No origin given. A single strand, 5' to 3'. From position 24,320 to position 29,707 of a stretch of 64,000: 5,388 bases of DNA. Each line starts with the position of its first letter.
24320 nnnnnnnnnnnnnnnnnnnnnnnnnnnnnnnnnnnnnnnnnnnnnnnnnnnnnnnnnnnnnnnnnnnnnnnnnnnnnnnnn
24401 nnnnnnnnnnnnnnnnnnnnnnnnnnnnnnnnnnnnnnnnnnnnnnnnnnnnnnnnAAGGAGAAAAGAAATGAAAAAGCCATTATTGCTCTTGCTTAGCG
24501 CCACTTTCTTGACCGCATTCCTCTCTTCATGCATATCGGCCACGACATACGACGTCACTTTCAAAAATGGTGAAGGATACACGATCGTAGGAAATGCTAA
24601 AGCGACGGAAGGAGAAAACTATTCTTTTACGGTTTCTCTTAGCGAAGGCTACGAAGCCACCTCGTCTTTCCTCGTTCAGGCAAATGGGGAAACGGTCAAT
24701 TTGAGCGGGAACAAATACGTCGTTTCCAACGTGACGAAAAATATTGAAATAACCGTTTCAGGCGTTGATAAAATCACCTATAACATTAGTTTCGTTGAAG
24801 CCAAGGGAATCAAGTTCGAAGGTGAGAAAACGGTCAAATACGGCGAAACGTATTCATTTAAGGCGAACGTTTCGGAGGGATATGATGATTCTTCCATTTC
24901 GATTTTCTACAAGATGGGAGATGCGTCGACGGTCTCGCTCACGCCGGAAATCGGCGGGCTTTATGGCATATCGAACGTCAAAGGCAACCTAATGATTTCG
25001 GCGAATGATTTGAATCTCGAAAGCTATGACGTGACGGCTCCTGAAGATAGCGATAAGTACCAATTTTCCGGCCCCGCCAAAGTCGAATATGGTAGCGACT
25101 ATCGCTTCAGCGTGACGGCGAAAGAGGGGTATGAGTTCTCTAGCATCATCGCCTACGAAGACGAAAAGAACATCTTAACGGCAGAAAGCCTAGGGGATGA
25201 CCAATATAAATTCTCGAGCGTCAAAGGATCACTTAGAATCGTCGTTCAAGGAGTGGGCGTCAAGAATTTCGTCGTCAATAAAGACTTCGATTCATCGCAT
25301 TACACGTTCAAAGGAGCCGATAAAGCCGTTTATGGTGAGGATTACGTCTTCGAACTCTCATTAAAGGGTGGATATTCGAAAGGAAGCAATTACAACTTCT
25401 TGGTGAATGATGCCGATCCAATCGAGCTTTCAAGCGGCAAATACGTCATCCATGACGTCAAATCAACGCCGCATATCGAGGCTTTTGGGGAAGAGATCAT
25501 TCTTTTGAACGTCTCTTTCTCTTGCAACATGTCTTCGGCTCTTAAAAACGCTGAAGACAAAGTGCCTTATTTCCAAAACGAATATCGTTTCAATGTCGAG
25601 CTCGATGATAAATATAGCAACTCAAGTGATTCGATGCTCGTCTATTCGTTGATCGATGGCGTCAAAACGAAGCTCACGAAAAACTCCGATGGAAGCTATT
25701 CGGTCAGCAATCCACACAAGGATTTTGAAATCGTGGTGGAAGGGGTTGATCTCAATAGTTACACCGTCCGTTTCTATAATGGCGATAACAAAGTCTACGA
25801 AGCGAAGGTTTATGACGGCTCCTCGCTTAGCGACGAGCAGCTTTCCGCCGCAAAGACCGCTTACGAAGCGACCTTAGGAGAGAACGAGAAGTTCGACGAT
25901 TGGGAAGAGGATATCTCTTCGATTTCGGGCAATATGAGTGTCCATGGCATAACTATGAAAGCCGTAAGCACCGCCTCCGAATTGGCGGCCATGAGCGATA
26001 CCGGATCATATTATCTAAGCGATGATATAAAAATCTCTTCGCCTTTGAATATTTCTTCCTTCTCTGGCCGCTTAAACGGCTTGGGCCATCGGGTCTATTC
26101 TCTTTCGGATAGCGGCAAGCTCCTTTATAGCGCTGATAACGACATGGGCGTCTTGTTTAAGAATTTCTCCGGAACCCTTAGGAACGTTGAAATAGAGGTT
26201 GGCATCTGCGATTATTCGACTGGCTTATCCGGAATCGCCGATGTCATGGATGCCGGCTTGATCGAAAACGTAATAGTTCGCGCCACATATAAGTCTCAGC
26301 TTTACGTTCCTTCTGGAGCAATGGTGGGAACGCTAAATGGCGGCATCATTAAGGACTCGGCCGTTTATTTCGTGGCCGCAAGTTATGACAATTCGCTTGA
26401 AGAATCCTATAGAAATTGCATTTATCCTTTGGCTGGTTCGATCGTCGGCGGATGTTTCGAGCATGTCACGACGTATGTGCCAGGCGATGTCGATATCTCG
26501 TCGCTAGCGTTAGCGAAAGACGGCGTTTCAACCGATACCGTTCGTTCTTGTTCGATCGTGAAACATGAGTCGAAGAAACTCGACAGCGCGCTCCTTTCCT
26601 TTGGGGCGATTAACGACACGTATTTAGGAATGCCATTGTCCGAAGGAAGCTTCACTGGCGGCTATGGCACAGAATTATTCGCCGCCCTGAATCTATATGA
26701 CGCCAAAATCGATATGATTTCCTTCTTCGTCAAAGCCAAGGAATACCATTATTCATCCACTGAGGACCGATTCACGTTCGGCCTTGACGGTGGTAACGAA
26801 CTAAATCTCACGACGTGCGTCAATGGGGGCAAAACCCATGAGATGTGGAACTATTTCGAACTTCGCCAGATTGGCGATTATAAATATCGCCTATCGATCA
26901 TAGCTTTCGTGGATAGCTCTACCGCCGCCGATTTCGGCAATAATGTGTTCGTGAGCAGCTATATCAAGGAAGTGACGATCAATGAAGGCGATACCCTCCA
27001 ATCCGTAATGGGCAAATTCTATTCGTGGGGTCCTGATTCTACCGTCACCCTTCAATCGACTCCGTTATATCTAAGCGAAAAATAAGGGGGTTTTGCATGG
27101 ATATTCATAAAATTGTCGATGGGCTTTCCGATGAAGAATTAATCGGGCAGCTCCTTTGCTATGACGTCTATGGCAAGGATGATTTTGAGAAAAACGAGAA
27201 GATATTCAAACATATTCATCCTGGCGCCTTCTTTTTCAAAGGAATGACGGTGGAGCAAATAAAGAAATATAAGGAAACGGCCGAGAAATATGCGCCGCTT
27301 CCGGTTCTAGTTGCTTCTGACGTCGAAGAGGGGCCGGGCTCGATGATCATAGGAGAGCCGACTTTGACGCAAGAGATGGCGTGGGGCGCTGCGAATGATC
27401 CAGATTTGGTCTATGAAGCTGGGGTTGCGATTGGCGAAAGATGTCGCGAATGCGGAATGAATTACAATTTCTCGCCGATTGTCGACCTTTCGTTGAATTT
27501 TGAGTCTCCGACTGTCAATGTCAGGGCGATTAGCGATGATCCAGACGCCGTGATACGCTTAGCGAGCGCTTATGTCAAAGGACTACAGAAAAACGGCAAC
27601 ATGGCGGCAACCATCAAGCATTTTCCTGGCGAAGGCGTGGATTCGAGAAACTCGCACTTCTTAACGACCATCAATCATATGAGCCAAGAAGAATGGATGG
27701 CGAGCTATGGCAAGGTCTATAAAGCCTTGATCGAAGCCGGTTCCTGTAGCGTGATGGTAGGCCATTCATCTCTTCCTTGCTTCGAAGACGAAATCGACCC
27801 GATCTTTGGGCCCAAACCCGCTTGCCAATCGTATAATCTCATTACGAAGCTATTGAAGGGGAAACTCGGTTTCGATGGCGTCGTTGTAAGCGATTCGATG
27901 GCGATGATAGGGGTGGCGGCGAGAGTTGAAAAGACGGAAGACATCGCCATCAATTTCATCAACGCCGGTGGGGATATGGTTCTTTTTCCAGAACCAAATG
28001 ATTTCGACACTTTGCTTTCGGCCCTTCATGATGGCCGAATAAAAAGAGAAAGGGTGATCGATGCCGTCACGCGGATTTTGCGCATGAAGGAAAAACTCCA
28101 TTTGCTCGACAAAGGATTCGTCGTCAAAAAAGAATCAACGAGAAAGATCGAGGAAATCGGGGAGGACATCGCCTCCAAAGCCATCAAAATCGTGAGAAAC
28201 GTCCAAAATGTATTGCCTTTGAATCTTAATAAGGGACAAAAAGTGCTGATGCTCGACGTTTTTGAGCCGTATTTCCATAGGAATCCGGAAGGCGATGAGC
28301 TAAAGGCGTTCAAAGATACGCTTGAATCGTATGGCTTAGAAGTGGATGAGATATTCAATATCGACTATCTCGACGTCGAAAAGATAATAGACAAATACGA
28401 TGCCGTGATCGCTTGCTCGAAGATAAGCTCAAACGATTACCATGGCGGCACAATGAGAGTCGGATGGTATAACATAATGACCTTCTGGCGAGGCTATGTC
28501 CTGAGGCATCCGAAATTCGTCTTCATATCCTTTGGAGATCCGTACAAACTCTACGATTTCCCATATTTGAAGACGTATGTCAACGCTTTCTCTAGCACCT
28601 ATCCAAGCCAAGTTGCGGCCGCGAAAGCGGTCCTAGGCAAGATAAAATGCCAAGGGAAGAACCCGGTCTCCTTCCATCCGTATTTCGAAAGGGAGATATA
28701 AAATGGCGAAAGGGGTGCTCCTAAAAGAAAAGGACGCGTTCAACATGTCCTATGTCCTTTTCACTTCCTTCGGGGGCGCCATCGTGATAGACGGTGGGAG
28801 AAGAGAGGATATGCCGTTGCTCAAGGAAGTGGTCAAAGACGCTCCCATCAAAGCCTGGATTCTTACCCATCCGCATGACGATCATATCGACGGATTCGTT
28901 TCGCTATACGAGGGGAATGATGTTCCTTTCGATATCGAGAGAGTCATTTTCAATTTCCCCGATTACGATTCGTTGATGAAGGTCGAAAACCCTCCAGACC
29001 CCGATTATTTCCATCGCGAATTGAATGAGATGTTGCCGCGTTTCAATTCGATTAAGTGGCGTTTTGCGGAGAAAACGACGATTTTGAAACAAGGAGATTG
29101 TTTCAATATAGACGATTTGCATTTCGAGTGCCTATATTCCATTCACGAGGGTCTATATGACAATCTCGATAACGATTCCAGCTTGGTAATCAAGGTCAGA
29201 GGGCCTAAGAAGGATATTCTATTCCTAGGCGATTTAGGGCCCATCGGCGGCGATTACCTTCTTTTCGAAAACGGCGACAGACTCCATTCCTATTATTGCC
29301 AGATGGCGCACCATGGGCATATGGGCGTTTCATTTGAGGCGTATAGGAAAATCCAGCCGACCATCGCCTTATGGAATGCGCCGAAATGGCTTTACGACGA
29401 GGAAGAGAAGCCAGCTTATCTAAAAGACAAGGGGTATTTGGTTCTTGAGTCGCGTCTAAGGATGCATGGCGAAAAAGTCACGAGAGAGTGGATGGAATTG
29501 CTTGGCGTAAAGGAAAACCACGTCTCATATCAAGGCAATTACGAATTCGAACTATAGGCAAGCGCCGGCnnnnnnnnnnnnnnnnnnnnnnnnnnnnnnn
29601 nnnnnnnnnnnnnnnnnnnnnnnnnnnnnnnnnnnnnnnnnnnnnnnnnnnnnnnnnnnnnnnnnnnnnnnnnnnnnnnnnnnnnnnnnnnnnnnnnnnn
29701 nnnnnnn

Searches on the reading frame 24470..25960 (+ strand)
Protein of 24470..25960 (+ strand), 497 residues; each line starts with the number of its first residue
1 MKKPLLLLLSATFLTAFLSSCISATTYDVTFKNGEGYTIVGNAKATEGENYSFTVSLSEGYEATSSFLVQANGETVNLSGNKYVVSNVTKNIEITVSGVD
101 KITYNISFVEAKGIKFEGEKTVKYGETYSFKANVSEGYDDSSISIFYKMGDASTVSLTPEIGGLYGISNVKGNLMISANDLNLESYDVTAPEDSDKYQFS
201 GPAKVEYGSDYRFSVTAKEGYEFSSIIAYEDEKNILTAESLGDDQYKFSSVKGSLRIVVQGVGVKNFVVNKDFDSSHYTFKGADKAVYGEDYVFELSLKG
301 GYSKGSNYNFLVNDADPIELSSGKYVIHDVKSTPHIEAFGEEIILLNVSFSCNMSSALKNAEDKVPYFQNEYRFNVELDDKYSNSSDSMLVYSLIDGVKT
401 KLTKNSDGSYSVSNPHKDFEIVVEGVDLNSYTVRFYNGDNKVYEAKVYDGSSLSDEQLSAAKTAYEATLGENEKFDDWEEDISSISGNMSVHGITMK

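Call 93: search_protein_families(library=pfam, proteins=[window:24470-25960:+], max_evalue=1)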
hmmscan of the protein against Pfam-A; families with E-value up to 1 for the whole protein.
window:24470-25960:+ (497 aa): 4 families
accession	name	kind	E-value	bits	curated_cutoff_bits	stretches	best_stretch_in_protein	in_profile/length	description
PF02922.24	CBM_48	-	0.024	15.4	22.4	0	290-316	46-72/83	Carbohydrate-binding module 48 (Isoamylase N-terminal domain)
PF08139.17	LPAM_1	-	0.16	12.9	20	1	1-16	1-16/18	Prokaryotic membrane lipoprotein lipid attachment site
PF12971.12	NAGLU_N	-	0.21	11.8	28.3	0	51-84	16-49/82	Alpha-N-acetylglucosaminidase (NAGLU) N-terminal domain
PF18998.6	Flg_new_2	-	0.91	10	23.6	0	204-225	18-39/73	Divergent InlB B-repeat domain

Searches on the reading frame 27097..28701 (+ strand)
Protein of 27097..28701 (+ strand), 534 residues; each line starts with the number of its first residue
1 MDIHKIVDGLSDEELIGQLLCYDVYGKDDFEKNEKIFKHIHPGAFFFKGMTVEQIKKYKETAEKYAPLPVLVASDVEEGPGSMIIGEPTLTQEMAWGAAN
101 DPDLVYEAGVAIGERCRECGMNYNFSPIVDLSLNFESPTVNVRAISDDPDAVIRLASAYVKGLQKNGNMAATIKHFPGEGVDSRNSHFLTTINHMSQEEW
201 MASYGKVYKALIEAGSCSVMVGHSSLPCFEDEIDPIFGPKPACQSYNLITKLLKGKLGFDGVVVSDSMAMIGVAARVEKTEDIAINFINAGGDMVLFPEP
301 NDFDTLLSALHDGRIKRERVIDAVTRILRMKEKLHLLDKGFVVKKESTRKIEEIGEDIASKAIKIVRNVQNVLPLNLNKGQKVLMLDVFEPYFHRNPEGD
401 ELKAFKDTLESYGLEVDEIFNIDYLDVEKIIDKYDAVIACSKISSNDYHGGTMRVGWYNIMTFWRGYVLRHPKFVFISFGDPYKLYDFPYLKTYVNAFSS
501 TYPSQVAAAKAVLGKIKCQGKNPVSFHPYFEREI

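Call 5: search_protein_families(library=pfam, proteins=[window:27097-28701:+], max_evalue=0.001)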
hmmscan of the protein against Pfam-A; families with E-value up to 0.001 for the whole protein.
window:27097-28701:+ (534 aa): 1 family
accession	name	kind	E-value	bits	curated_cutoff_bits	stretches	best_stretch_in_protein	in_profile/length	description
PF00933.27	Glyco_hydro_3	-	1.2e-57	196.2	27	1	14-329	4-315/316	Glycosyl hydrolase family 3 N terminal domain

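Call 18: search_protein_families(library=ncbifam, proteins=[window:27097-28701:+], max_evalue=0.01)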
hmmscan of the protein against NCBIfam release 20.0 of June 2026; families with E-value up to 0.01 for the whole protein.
window:27097-28701:+ (534 aa): 8 families
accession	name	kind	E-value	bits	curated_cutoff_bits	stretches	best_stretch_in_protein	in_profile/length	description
NF003740.0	PRK05337.1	equivalog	2.9e-31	108.8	207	1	99-330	94-314/340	beta-N-acetylhexosaminidase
NF052329.1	XyloArabinsidase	equivalog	2.6e-29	101.9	1050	1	92-376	113-390/750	beta-xylosidase/alpha-l-arabinosidase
NF052331.1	Bet13-16Glucosase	equivalog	4.3e-20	71.4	1330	1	7-361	20-366/750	exo-beta-d-1,3/1,6-glucosidase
NF041579.1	betaxyl_Flavo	equivalog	1.5e-17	63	1350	1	88-383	83-385/716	beta-xylosidase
NF011678.0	PRK15098.1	equivalog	1.5e-15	56.7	666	1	4-375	39-407/765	beta-glucosidase BglX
NF052330.1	BetGlucosiCelf0468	equivalog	7.8e-15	54.2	1300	1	94-377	61-332/817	beta-d-glucosidase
NF041776.1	xylosidase_Xyl3A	equivalog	2.9e-13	48.7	1250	1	147-383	137-376/846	xylan 1,4-beta-xylosidase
NF041610.1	alph_arabinopyran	equivalog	1.1e-10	40.4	1300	1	98-384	69-325/738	exo-alpha-(1->6)-L-arabinopyranosidase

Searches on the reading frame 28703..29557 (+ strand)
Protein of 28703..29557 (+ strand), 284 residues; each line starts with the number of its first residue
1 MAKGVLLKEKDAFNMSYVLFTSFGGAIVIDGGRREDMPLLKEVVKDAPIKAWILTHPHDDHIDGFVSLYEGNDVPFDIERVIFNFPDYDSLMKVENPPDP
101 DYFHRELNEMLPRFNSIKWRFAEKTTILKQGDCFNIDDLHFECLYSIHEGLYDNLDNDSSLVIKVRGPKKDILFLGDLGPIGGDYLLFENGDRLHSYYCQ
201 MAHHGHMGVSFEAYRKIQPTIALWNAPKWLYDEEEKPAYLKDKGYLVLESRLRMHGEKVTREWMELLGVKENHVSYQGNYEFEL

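Call 5: search_protein_families(library=pfam, proteins=[window:28703-29557:+], max_evalue=0.001)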
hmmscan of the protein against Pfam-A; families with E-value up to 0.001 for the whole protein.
window:28703-29557:+ (284 aa): 2 families
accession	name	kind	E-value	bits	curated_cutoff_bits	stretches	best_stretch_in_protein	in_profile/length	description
PF00753.33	Lactamase_B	-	5.8e-11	43.1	22.7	1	16-95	8-90/196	Metallo-beta-lactamase superfamily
PF12706.13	Lactamase_B_2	-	1.4e-06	28.5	27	1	37-209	16-180/200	Beta-lactamase superfamily domain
